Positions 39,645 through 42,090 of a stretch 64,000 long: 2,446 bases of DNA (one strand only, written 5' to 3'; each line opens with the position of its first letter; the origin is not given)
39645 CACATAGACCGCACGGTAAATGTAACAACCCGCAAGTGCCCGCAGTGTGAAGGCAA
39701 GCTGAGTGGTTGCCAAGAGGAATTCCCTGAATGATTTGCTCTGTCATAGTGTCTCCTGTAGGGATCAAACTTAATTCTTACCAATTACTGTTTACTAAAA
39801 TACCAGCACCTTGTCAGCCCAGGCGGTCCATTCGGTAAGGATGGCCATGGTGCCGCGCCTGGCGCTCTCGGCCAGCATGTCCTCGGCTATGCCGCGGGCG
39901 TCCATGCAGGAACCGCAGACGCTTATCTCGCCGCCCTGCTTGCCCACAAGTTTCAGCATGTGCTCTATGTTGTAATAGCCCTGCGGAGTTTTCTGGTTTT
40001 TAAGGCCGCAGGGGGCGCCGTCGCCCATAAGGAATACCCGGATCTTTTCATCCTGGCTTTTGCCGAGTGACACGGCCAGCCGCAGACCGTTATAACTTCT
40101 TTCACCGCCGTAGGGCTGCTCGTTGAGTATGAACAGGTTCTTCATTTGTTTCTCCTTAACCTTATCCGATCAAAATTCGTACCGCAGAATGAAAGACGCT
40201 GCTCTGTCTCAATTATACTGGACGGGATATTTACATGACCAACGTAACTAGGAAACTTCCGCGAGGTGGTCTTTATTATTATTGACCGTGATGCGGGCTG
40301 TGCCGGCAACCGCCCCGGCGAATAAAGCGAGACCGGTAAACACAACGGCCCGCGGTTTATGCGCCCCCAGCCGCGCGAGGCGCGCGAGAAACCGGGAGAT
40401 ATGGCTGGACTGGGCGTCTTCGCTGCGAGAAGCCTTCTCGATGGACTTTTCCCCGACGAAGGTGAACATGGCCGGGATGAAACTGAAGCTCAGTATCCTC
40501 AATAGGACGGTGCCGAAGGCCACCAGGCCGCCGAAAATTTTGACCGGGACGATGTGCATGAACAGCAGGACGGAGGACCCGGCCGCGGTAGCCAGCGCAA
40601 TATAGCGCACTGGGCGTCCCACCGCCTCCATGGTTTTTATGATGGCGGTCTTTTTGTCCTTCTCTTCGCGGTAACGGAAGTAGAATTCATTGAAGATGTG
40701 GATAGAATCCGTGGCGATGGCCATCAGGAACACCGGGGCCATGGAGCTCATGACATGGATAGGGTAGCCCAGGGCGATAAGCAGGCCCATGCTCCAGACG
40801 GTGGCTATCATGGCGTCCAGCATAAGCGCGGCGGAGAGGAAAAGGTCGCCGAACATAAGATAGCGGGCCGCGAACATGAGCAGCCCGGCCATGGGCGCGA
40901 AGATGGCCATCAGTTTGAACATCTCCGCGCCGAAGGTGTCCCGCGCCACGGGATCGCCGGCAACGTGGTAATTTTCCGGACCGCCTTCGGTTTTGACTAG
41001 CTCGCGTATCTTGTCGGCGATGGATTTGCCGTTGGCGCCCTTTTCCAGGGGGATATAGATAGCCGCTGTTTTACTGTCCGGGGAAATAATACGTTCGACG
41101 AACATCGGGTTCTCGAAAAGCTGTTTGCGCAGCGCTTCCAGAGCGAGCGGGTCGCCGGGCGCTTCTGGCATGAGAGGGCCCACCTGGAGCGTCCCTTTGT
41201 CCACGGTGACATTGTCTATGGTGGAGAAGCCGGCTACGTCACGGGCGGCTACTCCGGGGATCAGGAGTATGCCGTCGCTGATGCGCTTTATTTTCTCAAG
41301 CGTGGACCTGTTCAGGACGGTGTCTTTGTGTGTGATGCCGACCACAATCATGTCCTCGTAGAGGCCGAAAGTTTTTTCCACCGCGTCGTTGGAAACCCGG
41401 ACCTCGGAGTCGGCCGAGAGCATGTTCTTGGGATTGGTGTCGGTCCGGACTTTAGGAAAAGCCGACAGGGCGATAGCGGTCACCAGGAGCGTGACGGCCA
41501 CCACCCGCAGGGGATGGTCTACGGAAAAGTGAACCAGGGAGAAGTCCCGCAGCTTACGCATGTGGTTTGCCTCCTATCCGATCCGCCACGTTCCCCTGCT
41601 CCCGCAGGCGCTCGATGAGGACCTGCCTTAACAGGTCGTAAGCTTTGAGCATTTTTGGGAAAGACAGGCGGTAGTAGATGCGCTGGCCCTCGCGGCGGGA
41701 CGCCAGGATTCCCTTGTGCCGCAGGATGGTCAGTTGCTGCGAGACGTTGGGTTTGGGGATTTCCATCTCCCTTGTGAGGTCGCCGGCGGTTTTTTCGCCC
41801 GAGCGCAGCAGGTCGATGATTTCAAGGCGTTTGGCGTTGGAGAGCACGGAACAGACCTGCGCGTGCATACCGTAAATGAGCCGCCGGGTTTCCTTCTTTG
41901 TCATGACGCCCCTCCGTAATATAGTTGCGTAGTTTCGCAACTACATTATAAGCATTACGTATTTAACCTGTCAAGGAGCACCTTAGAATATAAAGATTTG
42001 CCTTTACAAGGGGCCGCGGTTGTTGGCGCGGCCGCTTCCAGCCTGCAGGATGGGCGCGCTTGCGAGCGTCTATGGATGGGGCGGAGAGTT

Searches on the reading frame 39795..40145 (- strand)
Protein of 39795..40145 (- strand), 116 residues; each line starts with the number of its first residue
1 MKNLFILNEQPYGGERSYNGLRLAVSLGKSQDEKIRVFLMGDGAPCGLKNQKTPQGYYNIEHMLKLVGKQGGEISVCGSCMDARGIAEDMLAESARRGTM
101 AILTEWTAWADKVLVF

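Call 77: search_protein_families(library=pfam, proteins=[window:39795-40145:-], max_evalue=0.001)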
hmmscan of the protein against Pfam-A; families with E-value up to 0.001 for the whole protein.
window:39795-40145:- (116 aa): 1 family
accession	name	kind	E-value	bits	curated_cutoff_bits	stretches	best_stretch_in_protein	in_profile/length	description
PF02635.20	DsrE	-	6.8e-24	84.7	22.7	1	1-116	1-116/116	DsrE/DsrF-like family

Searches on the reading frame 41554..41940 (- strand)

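Call 77: search_protein_families(library=pfam, proteins=[window:41554-41940:-], max_evalue=0.001)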
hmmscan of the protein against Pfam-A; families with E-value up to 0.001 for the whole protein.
window:41554-41940:- (128 aa): 6 families
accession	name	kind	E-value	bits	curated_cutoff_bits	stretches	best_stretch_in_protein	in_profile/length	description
PF01022.26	HTH_5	-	1.3e-11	44.7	22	1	37-79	3-45/47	Bacterial regulatory protein, arsR family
PF12840.13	HTH_20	-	7.5e-09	35.9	27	1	33-81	1-50/51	Helix-turn-helix domain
PF01978.25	TrmB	-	2.5e-06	27.7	25.6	1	43-90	16-63/68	Sugar-specific transcriptional regulator TrmB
PF12802.13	MarR_2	-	0.00027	21.5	27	1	45-84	15-55/61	MarR family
PF08100.18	Dimerisation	-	0.00066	19.9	25.6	1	28-91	17-82/93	O-methyltransferase dimerisation domain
PF21476.4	PF0610-like_N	-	0.00082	20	33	0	38-71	3-36/50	PF0610-like, N-terminal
